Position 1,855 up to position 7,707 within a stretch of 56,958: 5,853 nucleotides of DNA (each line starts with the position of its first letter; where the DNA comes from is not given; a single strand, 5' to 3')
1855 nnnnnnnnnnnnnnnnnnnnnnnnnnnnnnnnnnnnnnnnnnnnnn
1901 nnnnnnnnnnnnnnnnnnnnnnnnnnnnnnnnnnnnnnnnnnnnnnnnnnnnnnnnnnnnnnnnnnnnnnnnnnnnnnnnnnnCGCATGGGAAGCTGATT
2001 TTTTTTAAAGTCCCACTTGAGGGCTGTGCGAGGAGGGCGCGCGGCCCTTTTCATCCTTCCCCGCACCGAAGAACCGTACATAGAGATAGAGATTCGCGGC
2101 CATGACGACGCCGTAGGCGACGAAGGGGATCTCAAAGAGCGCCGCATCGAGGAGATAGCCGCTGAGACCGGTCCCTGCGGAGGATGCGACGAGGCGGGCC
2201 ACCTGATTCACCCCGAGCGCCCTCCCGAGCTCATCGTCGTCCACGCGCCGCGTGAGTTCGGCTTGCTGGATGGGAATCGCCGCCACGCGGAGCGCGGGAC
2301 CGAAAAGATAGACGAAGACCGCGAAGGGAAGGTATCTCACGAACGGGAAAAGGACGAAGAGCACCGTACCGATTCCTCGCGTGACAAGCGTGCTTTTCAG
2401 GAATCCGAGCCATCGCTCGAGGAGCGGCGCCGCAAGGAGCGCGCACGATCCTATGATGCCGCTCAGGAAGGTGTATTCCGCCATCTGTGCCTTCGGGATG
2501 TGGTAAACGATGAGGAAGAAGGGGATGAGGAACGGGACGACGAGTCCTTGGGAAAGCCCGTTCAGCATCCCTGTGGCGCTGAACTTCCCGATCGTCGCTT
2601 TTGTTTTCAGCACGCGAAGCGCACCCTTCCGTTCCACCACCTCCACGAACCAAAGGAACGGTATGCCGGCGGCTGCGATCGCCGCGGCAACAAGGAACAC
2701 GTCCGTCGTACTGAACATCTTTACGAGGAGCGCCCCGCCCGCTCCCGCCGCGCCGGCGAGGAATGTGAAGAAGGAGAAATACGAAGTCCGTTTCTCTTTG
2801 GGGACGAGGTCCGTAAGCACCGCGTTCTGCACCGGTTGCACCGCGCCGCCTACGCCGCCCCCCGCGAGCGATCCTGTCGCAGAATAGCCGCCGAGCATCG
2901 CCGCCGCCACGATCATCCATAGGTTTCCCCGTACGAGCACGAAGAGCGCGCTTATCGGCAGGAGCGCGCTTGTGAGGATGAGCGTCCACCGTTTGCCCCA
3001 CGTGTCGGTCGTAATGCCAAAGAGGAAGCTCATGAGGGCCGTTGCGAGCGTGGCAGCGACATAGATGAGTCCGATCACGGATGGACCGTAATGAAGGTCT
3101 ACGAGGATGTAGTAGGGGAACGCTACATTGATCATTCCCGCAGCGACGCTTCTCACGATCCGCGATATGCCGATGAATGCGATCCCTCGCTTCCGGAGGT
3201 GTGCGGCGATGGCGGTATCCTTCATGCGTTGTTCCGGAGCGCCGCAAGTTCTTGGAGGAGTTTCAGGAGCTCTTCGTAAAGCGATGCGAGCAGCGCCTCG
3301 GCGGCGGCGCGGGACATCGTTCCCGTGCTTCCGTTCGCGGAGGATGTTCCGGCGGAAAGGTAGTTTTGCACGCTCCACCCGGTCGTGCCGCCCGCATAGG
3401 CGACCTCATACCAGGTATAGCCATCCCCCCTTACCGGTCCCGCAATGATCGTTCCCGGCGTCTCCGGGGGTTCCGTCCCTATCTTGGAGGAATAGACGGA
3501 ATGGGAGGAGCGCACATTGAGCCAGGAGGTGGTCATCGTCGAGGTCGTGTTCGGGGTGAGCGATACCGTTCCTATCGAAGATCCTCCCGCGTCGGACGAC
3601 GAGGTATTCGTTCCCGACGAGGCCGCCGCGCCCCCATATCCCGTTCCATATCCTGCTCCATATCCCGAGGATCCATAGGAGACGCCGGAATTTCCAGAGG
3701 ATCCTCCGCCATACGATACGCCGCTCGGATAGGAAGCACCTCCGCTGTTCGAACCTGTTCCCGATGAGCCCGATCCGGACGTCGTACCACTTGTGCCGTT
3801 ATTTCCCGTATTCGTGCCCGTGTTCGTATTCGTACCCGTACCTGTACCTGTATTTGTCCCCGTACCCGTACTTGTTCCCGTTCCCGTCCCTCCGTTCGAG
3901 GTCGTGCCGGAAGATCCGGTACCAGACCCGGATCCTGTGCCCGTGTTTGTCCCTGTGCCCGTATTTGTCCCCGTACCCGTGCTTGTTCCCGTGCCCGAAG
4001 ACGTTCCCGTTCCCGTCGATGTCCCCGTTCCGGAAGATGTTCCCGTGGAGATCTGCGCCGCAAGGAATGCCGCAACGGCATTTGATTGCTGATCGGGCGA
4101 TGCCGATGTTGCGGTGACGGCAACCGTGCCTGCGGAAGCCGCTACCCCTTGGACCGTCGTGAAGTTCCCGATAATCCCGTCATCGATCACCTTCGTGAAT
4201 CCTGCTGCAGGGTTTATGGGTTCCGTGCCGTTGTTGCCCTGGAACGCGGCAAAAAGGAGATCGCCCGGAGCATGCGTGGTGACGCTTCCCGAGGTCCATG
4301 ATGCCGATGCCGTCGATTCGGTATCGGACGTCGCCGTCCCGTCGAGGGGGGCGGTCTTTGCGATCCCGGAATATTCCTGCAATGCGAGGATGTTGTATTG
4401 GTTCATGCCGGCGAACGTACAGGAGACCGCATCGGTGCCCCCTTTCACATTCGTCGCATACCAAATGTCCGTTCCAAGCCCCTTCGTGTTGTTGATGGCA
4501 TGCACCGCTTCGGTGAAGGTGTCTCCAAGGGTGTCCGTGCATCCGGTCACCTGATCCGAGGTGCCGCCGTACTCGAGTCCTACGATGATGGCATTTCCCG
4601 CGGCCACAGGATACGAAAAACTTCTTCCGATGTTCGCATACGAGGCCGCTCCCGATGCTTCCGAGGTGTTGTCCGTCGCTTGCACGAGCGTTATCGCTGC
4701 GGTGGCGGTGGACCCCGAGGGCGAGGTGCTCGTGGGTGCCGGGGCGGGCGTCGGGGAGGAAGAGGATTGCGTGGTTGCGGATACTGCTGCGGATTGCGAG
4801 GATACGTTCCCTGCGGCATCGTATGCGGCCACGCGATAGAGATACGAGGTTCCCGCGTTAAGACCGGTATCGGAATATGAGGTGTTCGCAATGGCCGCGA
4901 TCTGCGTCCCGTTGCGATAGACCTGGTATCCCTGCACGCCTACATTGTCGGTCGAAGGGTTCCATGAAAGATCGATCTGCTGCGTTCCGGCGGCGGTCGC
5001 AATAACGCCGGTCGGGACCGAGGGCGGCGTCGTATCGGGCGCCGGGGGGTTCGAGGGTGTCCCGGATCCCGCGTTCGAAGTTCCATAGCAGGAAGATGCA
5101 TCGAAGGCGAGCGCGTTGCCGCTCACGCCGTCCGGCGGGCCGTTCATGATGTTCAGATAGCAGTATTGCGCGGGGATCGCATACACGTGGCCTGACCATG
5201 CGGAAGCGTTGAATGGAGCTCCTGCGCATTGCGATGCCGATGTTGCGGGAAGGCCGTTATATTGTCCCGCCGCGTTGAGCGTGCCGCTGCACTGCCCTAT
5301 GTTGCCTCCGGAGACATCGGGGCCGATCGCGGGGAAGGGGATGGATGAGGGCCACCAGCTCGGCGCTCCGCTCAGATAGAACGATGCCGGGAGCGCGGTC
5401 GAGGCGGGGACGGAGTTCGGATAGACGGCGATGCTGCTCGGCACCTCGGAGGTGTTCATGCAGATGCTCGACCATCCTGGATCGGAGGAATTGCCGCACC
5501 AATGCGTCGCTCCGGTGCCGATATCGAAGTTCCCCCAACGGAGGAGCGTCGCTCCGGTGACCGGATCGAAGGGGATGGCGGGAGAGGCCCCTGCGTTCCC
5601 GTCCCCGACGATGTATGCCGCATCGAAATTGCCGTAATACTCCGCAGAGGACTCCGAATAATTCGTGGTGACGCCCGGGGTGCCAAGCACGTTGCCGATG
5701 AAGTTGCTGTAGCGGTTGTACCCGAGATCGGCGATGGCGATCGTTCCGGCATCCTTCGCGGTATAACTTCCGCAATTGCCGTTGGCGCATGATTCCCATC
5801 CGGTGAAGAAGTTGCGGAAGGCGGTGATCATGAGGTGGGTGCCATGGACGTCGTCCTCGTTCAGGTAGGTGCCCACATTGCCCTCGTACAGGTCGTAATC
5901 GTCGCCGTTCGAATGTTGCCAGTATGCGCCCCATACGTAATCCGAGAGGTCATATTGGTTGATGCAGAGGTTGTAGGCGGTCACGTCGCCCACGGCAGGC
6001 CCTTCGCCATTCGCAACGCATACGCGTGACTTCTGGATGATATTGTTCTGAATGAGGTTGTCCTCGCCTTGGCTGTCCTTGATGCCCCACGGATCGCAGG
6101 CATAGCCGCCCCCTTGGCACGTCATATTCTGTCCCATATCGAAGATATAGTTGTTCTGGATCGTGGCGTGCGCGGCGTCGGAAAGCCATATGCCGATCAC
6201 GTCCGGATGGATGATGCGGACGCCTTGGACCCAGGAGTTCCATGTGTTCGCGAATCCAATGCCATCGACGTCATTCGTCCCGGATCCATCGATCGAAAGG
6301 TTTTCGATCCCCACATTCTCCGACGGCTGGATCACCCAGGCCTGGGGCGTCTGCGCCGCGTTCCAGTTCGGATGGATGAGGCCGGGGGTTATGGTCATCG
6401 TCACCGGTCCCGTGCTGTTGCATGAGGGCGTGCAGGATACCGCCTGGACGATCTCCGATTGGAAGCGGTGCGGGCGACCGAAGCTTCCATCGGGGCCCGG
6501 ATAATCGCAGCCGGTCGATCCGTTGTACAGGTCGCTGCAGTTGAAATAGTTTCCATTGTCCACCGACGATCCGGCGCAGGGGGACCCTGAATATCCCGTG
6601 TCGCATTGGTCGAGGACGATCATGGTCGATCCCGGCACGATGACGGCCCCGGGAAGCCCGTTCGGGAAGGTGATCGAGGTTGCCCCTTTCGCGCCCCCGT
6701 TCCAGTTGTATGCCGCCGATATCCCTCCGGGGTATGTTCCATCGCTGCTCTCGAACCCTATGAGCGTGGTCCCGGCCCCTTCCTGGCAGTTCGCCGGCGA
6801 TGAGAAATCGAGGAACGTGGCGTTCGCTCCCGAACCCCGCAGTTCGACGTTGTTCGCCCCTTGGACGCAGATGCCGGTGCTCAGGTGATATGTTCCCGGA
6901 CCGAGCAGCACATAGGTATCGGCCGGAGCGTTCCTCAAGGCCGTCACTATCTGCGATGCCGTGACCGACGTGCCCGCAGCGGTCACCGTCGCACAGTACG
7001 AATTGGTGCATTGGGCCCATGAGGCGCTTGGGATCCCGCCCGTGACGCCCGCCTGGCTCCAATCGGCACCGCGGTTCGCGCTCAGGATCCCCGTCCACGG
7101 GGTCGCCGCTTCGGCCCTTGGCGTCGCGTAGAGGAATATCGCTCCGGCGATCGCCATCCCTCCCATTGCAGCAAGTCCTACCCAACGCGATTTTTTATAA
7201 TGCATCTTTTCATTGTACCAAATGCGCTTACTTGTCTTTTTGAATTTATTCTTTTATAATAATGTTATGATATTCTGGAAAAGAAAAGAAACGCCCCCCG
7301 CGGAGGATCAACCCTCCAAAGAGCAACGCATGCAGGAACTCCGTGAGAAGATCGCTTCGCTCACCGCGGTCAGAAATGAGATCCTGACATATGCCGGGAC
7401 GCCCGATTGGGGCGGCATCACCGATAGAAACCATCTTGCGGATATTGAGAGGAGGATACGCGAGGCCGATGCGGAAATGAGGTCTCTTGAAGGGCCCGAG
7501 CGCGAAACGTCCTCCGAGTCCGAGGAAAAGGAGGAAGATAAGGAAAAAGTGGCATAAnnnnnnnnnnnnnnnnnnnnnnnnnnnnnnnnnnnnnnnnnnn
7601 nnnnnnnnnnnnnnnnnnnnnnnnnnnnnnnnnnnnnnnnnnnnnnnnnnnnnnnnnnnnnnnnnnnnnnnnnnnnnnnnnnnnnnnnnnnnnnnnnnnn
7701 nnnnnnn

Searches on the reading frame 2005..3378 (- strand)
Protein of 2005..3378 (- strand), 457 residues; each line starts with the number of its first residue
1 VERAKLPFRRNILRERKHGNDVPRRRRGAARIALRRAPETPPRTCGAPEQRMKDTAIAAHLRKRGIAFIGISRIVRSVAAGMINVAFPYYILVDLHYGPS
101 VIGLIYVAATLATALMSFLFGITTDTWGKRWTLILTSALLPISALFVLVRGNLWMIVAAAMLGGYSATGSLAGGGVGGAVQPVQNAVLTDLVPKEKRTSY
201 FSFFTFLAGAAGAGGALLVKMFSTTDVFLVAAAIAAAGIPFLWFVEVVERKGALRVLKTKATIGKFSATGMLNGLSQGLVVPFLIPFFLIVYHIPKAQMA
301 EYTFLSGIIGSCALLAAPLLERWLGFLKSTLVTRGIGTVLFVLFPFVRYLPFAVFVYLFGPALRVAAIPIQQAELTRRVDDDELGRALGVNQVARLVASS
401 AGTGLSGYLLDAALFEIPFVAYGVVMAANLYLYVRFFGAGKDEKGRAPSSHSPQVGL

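Call 23: search_protein_families(library=pfam, proteins=[window:2005-3378:-], max_evalue=0.001)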
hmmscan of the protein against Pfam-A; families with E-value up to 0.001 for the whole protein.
window:2005-3378:- (457 aa): 2 families
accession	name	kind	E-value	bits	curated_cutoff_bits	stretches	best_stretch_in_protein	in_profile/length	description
PF07690.21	MFS_1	-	4.7e-26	92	33.4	2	71-359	3-304/347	Major Facilitator Superfamily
PF05977.19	MFS_3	-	0.00014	20.9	27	0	59-451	5-408/524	Transmembrane secretion effector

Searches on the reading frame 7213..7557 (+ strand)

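Call 70: search_protein_families(library=pfam, proteins=[window:7213-7557:+], max_evalue=0.001)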
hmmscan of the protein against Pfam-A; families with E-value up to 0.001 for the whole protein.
window:7213-7557:+ (114 aa): 1 family
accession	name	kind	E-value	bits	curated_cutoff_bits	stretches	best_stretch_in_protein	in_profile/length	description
PF09278.17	MerR-DNA-bind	-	0.00015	22.8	25.4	0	35-58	40-63/65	MerR, DNA binding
